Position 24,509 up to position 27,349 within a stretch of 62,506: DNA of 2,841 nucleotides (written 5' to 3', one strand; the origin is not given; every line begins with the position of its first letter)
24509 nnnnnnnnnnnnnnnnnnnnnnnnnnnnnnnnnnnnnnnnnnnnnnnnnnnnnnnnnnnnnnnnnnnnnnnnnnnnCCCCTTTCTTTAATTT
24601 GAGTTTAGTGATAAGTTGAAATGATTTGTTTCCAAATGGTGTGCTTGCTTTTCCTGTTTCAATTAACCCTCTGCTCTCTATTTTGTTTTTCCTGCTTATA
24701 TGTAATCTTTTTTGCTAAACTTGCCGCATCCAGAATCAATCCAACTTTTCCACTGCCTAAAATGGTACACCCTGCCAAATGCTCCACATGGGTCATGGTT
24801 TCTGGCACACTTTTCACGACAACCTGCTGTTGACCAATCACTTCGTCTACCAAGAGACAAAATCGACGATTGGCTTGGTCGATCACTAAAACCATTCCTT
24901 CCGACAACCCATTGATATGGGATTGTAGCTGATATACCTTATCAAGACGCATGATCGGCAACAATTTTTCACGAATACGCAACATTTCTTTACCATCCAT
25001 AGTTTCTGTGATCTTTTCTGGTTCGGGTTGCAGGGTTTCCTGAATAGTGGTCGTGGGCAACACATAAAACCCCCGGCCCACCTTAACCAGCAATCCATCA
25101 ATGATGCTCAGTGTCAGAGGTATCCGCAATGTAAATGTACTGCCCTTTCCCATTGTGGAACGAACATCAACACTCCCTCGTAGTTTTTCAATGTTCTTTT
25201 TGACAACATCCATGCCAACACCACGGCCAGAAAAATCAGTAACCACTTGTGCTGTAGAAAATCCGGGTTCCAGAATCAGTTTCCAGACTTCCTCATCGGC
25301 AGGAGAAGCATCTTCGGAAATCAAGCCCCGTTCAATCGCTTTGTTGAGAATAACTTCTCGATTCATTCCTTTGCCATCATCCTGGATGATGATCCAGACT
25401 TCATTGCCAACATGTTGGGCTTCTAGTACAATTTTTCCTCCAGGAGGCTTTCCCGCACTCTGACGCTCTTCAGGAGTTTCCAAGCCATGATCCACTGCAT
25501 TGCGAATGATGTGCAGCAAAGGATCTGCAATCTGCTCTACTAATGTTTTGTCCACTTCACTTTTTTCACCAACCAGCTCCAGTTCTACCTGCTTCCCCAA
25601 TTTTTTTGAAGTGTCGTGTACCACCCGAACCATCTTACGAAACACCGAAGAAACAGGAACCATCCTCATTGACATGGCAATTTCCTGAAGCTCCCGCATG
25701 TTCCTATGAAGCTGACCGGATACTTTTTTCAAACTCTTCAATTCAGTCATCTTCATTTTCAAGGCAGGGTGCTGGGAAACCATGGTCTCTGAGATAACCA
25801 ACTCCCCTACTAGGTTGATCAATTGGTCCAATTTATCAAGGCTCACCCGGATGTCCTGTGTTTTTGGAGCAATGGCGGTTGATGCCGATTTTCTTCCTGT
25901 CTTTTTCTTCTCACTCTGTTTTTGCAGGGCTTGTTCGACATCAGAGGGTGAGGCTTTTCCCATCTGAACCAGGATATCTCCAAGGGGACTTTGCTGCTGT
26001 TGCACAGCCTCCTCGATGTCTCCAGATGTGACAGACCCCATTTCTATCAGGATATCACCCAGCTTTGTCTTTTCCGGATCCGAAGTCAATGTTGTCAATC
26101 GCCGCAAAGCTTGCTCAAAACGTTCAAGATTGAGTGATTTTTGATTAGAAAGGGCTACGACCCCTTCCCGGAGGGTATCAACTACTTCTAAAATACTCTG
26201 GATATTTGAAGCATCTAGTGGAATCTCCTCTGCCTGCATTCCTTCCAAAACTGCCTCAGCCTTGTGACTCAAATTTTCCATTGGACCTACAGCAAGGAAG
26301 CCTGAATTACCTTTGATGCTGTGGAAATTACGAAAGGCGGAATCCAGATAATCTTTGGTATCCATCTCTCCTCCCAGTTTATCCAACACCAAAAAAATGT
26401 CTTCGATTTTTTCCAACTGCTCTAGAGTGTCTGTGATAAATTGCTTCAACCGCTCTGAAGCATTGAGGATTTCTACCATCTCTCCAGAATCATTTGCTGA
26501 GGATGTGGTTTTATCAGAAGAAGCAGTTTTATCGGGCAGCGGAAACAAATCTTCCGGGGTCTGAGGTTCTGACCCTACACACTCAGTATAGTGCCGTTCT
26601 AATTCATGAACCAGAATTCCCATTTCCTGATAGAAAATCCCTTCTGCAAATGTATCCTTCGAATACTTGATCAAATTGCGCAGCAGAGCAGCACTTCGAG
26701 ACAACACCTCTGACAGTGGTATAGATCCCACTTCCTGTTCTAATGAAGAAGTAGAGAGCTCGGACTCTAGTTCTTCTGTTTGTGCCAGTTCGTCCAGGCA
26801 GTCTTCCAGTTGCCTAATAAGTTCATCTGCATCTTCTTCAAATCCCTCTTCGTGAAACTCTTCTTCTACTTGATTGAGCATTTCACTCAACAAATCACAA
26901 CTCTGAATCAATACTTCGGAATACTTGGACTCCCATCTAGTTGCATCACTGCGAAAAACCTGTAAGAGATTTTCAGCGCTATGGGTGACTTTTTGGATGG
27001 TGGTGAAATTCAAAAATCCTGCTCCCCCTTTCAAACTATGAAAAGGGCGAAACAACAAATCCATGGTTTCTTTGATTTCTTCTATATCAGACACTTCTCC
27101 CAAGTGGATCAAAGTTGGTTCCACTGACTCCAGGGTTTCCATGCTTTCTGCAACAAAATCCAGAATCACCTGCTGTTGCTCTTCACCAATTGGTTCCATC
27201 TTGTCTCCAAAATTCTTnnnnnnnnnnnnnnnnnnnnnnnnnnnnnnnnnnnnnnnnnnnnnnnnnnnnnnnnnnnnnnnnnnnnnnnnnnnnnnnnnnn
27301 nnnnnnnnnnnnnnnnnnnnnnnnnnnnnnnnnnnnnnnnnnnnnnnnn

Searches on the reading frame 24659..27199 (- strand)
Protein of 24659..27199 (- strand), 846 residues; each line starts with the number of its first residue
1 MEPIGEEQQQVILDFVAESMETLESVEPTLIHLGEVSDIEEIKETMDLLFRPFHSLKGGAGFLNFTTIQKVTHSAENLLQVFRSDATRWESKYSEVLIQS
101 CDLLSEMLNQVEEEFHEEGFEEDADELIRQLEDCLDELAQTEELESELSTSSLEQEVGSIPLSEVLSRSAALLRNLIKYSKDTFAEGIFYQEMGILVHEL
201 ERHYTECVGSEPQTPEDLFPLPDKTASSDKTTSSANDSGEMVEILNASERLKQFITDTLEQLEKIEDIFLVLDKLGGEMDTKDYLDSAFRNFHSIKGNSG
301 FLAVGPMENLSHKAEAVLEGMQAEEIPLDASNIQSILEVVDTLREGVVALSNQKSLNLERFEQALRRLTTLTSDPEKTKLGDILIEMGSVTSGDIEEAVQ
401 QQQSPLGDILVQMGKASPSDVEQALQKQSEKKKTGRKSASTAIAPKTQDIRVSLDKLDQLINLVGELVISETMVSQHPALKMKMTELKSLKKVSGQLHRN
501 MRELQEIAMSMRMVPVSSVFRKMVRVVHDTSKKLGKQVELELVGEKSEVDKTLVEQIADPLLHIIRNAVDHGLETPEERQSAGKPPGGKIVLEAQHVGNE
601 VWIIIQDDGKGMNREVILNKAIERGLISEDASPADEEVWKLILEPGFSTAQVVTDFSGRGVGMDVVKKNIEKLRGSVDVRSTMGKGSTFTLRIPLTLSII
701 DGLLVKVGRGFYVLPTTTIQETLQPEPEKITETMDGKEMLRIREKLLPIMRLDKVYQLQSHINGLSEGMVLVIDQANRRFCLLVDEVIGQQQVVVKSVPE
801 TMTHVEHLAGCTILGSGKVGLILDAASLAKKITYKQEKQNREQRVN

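Call 9: search_protein_families(library=pfam, proteins=[window:24659-27199:-], max_evalue=0.001)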
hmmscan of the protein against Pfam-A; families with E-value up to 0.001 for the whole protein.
window:24659-27199:- (846 aa): 4 families
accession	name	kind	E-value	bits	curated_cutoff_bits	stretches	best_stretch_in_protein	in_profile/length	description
PF01584.24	CheW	-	6.9e-24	84.5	23.5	1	702-830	2-135/138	CheW-like domain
PF01627.28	Hpt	-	7.5e-20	71.4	24.6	2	12-113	3-83/84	Hpt domain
PF02518.31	HATPase_c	-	1.5e-17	64.5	26.4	1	559-696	4-110/111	Histidine kinase-, DNA gyrase B-, and HSP90-like ATPase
PF02895.20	H-kinase_dim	-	1.1e-15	58.3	23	1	448-511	2-68/68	Signal transducing histidine kinase, homodimeric domain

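Call 27: search_protein_families(library=ncbifam, proteins=[window:24659-27199:-], max_evalue=0.01)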
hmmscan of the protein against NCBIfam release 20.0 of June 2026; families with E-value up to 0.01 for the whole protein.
window:24659-27199:- (846 aa): 33 families (the best 25 are shown)
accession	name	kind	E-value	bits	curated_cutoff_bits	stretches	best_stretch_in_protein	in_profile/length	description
NF007835.0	PRK10547.1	equivalog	5.8e-137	458.1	793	3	414-834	243-661/670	chemotaxis protein CheA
NF041336.1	CheA_Halo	equivalog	1.1e-118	397.6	950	3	361-828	214-666/666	chemotaxis protein CheA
NF053729.1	c-di-GMP_motif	domain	4.8e-12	45.5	38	1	379-428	1-53/53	cyclic di-GMP-binding domain-containing protein, MshE-related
NF008298.1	PRK11086.1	subfamily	7.6e-09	34.5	520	1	537-695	401-525/529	DcuS/MalK family sensor histidine kinase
NF046044.1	PnpS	equivalog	2.1e-08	33.6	400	1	657-694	353-390/390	two-component system histidine kinase PnpS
TIGR02966.1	phoR_proteo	equivalog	2.1e-07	30.3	334.2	1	656-692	296-332/333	phosphate regulon sensor histidine kinase PhoR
NF007688.0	PRK10364.1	equivalog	2.1e-07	30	479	1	653-696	409-452/460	two-component system sensor histidine kinase ZraS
NF010411.0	PRK13837.1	equivalog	5.3e-07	28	647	1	635-696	620-676/828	two-component system VirA-like sensor kinase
NF041210.1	his_kin_PieS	equivalog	1e-06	28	850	1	637-695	414-470/474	two component system sensor histidine kinase PieS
NF011874.0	PRK15347.1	equivalog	2.9e-06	25.6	852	1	650-696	569-615/921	two component system sensor kinase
NF041947.1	LuxQ_Vibrio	equivalog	3.8e-06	25.1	1200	1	642-697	642-698/843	quorum-sensing autoinducer 2 sensor kinase/phosphatase LuxQ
NF038348.1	T2SS_HK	subfamily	4.2e-06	25.5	450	1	634-695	515-573/574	histidine kinase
NF047874.1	MASE3_PAS_HK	subfamily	6.5e-06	25.2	560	1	657-696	587-626/655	MASE3 domain-containing sensor histidine kinase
NF008468.0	PRK11360.1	equivalog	1e-05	24.1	646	1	627-695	545-608/616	two-component system sensor histidine kinase AtoS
NF041832.1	near_NosP_CTERM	subfamily_domain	1.2e-05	24.6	400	1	657-696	187-226/370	NahK/ErcS family hybrid sensor histidine kinase/response regulator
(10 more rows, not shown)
